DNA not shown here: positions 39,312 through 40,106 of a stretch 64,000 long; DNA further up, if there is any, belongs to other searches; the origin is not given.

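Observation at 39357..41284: Translationally coupled HEPN-motif protein + CPBP (Abi/CAAX) intramembrane protease module between the PBP pair and the nrd operon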

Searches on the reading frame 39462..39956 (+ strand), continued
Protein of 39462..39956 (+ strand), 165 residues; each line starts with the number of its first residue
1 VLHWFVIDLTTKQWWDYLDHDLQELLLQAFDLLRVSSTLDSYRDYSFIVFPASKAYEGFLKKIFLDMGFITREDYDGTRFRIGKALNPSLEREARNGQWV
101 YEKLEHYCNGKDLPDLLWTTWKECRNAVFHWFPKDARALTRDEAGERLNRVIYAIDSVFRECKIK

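Call 21: fold_search(model_id=the predicted structure, library=pdb)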
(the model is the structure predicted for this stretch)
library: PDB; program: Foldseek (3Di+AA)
matches with E <= 10: 181; with E <= 0.001: 0
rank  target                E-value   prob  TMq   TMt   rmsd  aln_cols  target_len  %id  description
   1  5hy3_A                7.1e-02  1.00  0.60  0.42   4.0       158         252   21  Crystal structure of Escherichia coli toxin LsoA in complex with T4 phage antitoxin Dmd (released 2016-06-22)
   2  1ufb_A                1.7e-01  0.87  0.36  0.44   7.8       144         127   21  Crystal structure of TT1696 from Thermus thermophilus HB8 (released 2003-11-28)
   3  6y2s_B                3.5e-01  0.95  0.50  0.27   5.4       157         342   13  Escherichia coli R318A RnlA endoribonuclease (single alanine mutant of RnlA) (released 2021-03-31)
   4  2hsb                  4.3e-01  0.99  0.51  0.64   4.1       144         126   10  Crystal structure of a hepn domain containing protein (af_0298) from archaeoglobus fulgidus at 1.95 A resolution (released 2006-08-15)
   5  3v5x_B                5.8e-01  0.15  0.21  0.23  20.4       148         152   14  Structure of FBXL5 hemerythrin domain, C2 cell (released 2012-01-25)
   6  6y2r_A                7.3e-01  0.80  0.48  0.26   6.7       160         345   14  Escherichia coli R255A RnlA endoribonuclease (single alanine mutant of RnlA) (released 2021-05-12)
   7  3v5y_D                9.8e-01  0.11  0.21  0.23  20.3       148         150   13  Structure of FBXL5 hemerythrin domain, P2(1) cell (released 2012-01-25)
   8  3v5x_A                1.0e+00  0.11  0.21  0.23  20.4       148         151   14  Structure of FBXL5 hemerythrin domain, C2 cell (released 2012-01-25)
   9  1wol                  1.1e+00  0.44  0.36  0.45   7.5       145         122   13  Crystal Structure of ST0689, an archaeal HEPN homologue (released 2005-11-22)
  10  1qq3                  1.2e+00  0.15  0.25  0.31   9.9       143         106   12  THE SOLUTION STRUCTURE OF THE HEME BINDING VARIANT ARG98CYS OF OXIDIZED ESCHERICHIA COLI CYTOCHROME B562 (released 2000-05-24)
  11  3u9j_A                1.4e+00  0.10  0.21  0.22  21.2       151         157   10  Crystal structure of oxidized human FBXL5 hemerythrin like domain (released 2012-02-22)
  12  6wvt_K                1.5e+00  0.18  0.29  0.28  10.4       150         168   11  Structural basis of alphaE-catenin - F-actin catch bond behavior (released 2020-10-07)
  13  8drj_A                1.6e+00  0.13  0.25  0.29   9.8       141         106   13  Apo B2 dimer (H60/H100/H104) formed in the presence of Cu(II) (released 2022-10-12)
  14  1t6i_A                1.7e+00  0.23  0.32  0.42   8.1       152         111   12  Nickel Superoxide Dismutase (NiSOD) Apo Structure (released 2004-07-13)
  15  1ktm_MODEL_1_A        1.8e+00  0.25  0.32  0.37   8.8       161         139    9  SOLUTION STRUCTURE OF FAT DOMAIN OF FOCAL ADHESION KINASE (released 2003-01-16)
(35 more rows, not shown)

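Call 23: find_homologous_proteins(query=P0125, max_evalue=0.001)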
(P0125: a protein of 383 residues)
Query P0125 (383 aa): 61 proteins with E <= 0.001 among 8000 candidates.
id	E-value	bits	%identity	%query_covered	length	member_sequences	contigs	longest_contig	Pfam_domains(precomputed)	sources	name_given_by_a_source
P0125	8.5e-257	870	100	100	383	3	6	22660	PF02517.22,PF18869.6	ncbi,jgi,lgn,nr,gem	ncbi:CPBP family intramembrane metalloprotease [Candidatus Shapirobacteria bacterium]|nr:CPBP family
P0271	3.7e-163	561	64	100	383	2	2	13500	PF02517.22,PF18869.6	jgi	jgi:membrane protease YdiL (CAAX protease family)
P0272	1.2e-156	540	63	100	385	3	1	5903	PF02517.22,PF18869.6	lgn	-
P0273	4.7e-154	531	61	100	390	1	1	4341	PF02517.22,PF18869.6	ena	-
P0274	1.9e-149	516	61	100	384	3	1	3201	PF02517.22,PF18869.6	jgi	-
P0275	5.4e-149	515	60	97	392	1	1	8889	PF02517.22,PF18869.6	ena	-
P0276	3.0e-148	512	60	100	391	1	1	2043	PF02517.22,PF18869.6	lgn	-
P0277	4.0e-94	334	59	68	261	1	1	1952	PF02517.22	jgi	jgi:membrane protease YdiL (CAAX protease family)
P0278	1.3e-91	326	43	97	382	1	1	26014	PF02517.22,PF18869.6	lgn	-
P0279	2.5e-89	318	42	97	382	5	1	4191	PF02517.22,PF18869.6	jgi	jgi:membrane protease YdiL (CAAX protease family)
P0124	3.0e-89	318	42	98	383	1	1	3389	PF02517.22,PF18869.6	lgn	-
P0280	4.2e-89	317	44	99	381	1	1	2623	PF02517.22,PF18869.6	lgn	-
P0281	1.7e-87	312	43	99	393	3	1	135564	PF02517.22,PF18869.6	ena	-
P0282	2.1e-87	312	43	97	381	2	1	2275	PF02517.22,PF18869.6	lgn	-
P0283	2.2e-86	308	43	99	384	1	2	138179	PF02517.22,PF18869.6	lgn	-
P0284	4.4e-86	308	42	98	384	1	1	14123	PF02517.22,PF18869.6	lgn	-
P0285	1.6e-85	306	42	98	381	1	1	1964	PF02517.22,PF18869.6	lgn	-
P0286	5.5e-85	304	43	97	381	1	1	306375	PF02517.22,PF18869.6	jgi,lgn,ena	-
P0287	9.7e-85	303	44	96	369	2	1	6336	PF02517.22,PF18869.6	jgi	-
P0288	1.0e-84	303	41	99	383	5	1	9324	PF02517.22,PF18869.6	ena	-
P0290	8.9e-84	300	42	97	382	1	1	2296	PF02517.22,PF18869.6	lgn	-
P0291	1.1e-83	300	43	97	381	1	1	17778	PF02517.22,PF18869.6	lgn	-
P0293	3.7e-82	295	42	97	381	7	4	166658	PF02517.22,PF18869.6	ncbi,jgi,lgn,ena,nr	ncbi:MAG: CAAX amino terminal protease self- immunity [Microgenomates group bacterium ADurb.Bin219]|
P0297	6.6e-54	202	49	56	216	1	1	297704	PF02517.22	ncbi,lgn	-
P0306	1.6e-46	177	42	55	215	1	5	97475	PF02517.22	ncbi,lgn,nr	ncbi:CPBP family intramembrane metalloprotease [Candidatus Microgenomates bacterium]|nr:CPBP family 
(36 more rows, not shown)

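Call 25: find_encoding_contigs(protein=P0286, flank=8000, max_places=1)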
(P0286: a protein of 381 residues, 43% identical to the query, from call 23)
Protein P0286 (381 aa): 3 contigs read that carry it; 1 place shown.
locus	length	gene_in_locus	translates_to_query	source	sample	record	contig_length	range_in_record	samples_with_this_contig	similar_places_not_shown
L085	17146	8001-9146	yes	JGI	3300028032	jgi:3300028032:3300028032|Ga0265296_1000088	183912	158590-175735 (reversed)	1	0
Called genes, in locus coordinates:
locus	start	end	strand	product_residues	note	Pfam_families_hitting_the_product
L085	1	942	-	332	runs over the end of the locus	PF00850:Hist_deacetyl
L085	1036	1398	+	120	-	PF04430:DUF498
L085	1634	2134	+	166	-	PF01327:Pep_deformylase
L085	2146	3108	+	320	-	PF00144:Beta-lactamase (faint), PF13354:Beta-lactamase2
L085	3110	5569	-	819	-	PF00912:Transgly, PF00905:Transpeptidase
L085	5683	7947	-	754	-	PF00912:Transgly, PF00905:Transpeptidase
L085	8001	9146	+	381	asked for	PF18869:HEPN_RnaseLS (weak), PF02517:Rce1-like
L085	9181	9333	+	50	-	-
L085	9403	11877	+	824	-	PF00133:tRNA-synt_1, PF01406:tRNA-synt_1e (faint), PF09334:tRNA-synt_1g, PF13603:tRNA-synt_1_2, PF00133:tRNA-synt_1, PF08264:Anticodon_1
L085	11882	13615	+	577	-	-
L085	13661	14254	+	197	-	PF18915:DUF5667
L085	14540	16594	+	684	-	PF03477:ATP-cone, PF13597:NRDD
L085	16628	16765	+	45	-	PF13597:NRDD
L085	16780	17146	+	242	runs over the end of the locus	PF13353:Fer4_12, PF04055:Radical_SAM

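Call 26: find_encoding_contigs(protein=P0293, flank=8000, max_places=1)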
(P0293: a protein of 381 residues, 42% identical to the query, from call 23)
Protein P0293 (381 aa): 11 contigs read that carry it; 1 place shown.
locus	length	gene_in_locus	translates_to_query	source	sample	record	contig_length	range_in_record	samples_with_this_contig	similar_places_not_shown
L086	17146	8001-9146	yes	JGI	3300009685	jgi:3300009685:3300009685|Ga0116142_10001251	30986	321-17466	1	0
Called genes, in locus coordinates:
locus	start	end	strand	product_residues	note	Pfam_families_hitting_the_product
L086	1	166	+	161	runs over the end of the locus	?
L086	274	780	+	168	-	PF00583:Acetyltransf_1, PF13673:Acetyltransf_10, PF13508:Acetyltransf_7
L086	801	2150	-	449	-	PF02655:ATP-grasp_3, PF02786:CPSase_L_D2 (weak)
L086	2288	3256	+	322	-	PF13354:Beta-lactamase2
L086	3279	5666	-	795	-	PF00912:Transgly, PF00905:Transpeptidase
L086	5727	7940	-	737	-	PF00912:Transgly, PF00905:Transpeptidase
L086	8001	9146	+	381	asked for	PF18869:HEPN_RnaseLS (weak), PF02517:Rce1-like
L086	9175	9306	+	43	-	-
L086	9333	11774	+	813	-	PF00133:tRNA-synt_1, PF09334:tRNA-synt_1g, PF13603:tRNA-synt_1_2, PF00133:tRNA-synt_1, PF08264:Anticodon_1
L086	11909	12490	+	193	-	PF18915:DUF5667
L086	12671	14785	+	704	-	PF03477:ATP-cone, PF13597:NRDD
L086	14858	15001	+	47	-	PF13597:NRDD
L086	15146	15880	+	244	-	PF13353:Fer4_12, PF04055:Radical_SAM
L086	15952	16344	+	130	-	-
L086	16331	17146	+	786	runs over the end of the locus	PF26449:DUF8128, PF01935:DUF87 (weak), PF10412:TrwB_AAD_bind (weak)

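Call 27: find_encoding_contigs(protein=P0125, flank=8000, max_places=1)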
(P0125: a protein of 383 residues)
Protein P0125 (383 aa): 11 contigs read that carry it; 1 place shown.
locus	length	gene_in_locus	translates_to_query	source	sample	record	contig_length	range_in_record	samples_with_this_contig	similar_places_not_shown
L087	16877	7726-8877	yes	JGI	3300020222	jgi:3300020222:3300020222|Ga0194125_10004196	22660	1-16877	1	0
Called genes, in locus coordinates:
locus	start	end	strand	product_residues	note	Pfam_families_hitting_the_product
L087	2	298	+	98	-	?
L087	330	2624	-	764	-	PF00912:Transgly, PF00905:Transpeptidase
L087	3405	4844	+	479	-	PF00391:PEP-utilizers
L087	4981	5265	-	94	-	-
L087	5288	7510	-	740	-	PF00912:Transgly, PF00905:Transpeptidase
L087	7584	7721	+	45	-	-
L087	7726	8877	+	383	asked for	PF18869:HEPN_RnaseLS (weak), PF02517:Rce1-like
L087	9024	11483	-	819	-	PF07724:AAA_2, PF10431:ClpB_D2-small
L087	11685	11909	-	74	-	-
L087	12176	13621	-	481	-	PF13191:AAA_16 (faint)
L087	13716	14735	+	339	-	PF00486:Trans_reg_C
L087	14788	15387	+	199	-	PF18915:DUF5667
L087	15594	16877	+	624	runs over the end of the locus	PF06480:FtsH_ext, PF00004:AAA, PF17862:AAA_lid_3, PF01434:Peptidase_M41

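Call 28: find_homologous_proteins(query=P0239, max_evalue=0.001)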
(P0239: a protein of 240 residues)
Query P0239 (240 aa): 14 proteins with E <= 0.001 among 632 candidates.
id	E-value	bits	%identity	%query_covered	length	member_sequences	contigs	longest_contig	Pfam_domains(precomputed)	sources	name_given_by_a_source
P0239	4.4e-155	532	100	100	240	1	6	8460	PF19034.6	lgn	-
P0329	2.9e-80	287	55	97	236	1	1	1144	-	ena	-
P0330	1.9e-73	265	53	96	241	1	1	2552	-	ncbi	-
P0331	8.5e-71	256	53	99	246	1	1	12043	PF19034.6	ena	-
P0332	1.0e-70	256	54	86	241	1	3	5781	PF19034.6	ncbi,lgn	-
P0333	7.1e-68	247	53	96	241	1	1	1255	-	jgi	jgi:hypothetical protein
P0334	1.4e-67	246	48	100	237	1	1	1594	PF19034.6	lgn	-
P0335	6.4e-67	244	51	96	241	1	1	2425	-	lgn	-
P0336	2.1e-66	242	49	95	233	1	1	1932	-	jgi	jgi:hypothetical protein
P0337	4.9e-66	241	53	84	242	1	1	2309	-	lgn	-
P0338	1.4e-62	229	48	98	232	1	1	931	-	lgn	-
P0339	1.4e-62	229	46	95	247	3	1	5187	-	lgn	-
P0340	1.8e-51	193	45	98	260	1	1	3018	-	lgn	-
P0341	4.1e-51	192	48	90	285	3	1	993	PF19034.6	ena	-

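Call 29: find_encoding_contigs(protein=P0331, flank=8000, max_places=2)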
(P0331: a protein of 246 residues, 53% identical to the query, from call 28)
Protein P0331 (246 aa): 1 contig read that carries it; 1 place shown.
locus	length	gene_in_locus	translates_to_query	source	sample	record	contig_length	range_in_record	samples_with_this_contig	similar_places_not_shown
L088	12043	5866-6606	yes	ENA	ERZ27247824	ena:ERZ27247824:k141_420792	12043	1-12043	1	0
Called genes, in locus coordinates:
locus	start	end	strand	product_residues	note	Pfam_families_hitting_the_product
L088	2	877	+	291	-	?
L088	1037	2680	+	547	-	PF00118:Cpn60_TCP1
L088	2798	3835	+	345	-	PF00162:PGK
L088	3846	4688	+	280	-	PF02498:Bro-N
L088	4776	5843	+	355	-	PF13651:EcoRI_methylase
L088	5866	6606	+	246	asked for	PF19034:RnlA-toxin_DBD (faint)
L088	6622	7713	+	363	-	PF03235:GmrSD_N, PF01844:HNH, PF14279:HNH_5 (weak)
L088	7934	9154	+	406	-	PF03952:Enolase_N, PF00113:Enolase_C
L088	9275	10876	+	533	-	PF01676:Metalloenzyme, PF06415:iPGM_N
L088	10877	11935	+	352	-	PF00294:PfkB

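Call 30: find_encoding_contigs(protein=P0239, flank=8000, max_places=2)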
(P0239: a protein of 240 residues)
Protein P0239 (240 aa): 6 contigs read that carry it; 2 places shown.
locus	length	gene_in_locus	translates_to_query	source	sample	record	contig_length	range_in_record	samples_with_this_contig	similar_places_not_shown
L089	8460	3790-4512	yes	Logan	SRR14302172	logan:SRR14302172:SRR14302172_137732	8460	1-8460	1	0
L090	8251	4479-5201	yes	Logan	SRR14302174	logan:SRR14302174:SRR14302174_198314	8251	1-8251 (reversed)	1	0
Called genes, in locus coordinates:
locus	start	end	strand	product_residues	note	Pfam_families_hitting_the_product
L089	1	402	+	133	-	?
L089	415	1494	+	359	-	PF00149:Metallophos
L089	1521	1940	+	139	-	PF01467:CTP_transf_like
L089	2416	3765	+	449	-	PF02403:Seryl_tRNA_N, PF00587:tRNA-synt_2b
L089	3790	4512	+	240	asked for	PF19034:RnlA-toxin_DBD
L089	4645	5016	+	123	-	-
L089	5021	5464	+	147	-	PF00293:NUDIX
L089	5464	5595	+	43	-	-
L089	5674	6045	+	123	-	PF01541:GIY-YIG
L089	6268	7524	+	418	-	PF00232:Glyco_hydro_1, PF00150:Cellulase (weak), PF00232:Glyco_hydro_1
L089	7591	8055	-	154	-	-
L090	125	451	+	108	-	PF03819:MazG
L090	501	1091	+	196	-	PF01928:CYTH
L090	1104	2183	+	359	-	PF00149:Metallophos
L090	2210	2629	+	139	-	PF01467:CTP_transf_like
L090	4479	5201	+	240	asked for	PF19034:RnlA-toxin_DBD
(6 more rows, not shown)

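Call 34: search_solved_structures(query=A1, max_evalue=10, show_alignments=3)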
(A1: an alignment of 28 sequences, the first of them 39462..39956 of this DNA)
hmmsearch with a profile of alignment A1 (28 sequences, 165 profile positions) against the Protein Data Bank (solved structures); distinct sequences matched with E-value up to 10: 2.
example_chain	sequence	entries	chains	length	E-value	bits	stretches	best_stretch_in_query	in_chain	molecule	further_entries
5hy3_A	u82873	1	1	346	0.003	21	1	14-153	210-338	mRNA endoribonuclease LsoA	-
4o94_A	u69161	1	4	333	0.51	13.7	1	5-34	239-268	TRAP dicarboxylate transporter DctP subunit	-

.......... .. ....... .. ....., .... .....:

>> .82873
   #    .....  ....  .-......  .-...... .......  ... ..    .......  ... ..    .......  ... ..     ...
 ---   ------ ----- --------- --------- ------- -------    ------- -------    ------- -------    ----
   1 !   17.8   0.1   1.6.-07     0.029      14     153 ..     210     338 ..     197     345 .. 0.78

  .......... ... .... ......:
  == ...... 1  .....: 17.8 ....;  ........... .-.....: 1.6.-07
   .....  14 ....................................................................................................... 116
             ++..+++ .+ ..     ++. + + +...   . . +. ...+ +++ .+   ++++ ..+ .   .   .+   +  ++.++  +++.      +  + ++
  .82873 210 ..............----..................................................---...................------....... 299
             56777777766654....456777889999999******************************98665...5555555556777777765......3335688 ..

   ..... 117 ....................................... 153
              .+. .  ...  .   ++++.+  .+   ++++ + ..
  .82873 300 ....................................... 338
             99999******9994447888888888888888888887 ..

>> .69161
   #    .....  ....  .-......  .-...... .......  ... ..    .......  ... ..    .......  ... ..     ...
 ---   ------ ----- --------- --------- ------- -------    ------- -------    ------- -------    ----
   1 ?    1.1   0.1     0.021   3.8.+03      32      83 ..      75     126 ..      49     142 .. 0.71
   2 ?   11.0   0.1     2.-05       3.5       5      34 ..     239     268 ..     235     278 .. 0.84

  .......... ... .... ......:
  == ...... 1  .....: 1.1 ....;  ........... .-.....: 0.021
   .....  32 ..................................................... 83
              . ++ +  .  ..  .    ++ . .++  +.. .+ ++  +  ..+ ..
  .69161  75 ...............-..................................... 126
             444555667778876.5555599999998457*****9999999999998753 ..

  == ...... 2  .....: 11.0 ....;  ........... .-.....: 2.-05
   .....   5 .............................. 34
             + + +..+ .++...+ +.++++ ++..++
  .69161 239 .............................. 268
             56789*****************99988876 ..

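Call 44: find_encoding_contigs(protein=P0306, flank=6000, max_places=1)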
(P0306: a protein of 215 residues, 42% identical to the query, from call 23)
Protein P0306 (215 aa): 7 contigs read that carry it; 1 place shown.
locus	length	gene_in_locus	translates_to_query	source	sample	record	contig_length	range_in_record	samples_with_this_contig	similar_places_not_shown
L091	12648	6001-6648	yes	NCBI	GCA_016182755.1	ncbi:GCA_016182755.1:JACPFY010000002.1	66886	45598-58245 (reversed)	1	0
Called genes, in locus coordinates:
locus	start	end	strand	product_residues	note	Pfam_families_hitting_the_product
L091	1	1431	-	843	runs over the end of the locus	PF00912:Transgly, PF00905:Transpeptidase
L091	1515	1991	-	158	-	-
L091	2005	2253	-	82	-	PF05016:ParE_toxin (weak)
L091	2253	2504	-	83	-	PF02604:PhdYeFM_antitox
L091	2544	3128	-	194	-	-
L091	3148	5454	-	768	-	PF00912:Transgly, PF00905:Transpeptidase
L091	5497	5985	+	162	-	-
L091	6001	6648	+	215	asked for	PF02517:Rce1-like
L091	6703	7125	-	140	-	PF01258:zf-dskA_traR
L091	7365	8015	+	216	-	PF00027:cNMP_binding, PF13545:HTH_Crp_2, PF00325:Crp (weak)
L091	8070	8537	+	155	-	-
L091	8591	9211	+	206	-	PF18915:DUF5667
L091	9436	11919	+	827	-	PF00317:Ribonuc_red_lgN, PF02867:Ribonuc_red_lgC, PF12637:TSCPD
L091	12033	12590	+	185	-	PF01923:Cob_adeno_trans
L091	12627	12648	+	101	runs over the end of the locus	-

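Call 45: find_encoding_contigs(protein=P0297, flank=6000, max_places=1)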
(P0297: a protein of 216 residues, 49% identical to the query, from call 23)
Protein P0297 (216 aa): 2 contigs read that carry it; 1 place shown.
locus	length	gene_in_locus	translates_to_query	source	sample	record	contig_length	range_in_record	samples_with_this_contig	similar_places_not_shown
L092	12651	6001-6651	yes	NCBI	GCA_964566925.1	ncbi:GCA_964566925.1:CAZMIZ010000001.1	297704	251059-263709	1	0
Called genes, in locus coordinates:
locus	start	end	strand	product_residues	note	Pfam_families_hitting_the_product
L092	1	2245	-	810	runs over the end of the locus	PF00912:Transgly, PF00905:Transpeptidase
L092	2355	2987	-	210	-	-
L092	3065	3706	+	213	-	PF00702:Hydrolase, PF03767:Acid_phosphat_B (weak), PF06888:Put_Phosphatase, PF12710:HAD, PF13419:HAD_2, PF05116:S6PP (weak), PF08282:Hydrolase_3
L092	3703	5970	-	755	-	PF00912:Transgly, PF00905:Transpeptidase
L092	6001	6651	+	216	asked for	PF02517:Rce1-like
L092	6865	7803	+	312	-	PF18915:DUF5667, PF14478:DUF4430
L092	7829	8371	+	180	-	PF20221:DUF6580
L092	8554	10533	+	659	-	-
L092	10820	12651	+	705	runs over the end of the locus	PF03477:ATP-cone, PF13597:NRDD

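Call 46: predict_structure(alignment_id=A2)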
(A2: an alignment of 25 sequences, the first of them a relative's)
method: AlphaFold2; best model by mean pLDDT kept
length: 383 residues; sequences in the alignment: 25
mean_pLDDT: 83.5   pTM: 0.69
mean pLDDT of the five models: 83.5, 82.3, 82.1, 82.1, 80.4
residues with pLDDT >= 90: 140; 70-90: 201; 50-70: 32; < 50: 10
segments of 3 or more residues with pLDDT < 50: 90-93, 381-383
pLDDT, mean of each block of 10 residues (from residue 1): 70 92 94 87 90 92 83 79 69 65 79 90 55 80 93 87 77 92 92 86 90 92 85 72 80 79 76 83 90 93 85 92 92 89 90 90 85 73 48
secondary structure, 60 per line:
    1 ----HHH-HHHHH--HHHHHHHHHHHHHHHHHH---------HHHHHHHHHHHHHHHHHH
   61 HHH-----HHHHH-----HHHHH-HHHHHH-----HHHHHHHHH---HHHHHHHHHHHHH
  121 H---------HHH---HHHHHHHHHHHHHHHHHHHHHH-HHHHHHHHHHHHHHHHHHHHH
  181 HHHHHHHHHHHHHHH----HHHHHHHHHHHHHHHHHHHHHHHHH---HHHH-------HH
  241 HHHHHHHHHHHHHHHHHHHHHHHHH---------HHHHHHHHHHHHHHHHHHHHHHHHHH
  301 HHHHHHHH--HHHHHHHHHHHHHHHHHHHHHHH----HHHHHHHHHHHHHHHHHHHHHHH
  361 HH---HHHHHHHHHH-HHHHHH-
elements in order: H9-13 H16-33 H43-63 H69-73 H79-83 H85-90 H96-104 H108-121 H137-158 H160-195 H200-224 H228-231 H239-265 H275-308 H311-333 H338-362 H366-375 H377-382

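Call 59: find_related_loci(query=A1, collection=viral_contigs, flank=6000)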
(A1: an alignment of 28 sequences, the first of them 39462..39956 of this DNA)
Query A1 (165 aa) in viral_contigs; peptide patterns used: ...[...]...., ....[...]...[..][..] (x = any residue, [..] = any of these).
79 stretches matched a pattern, but none encodes a relative of the query by tblastn (E <= 1e-3).
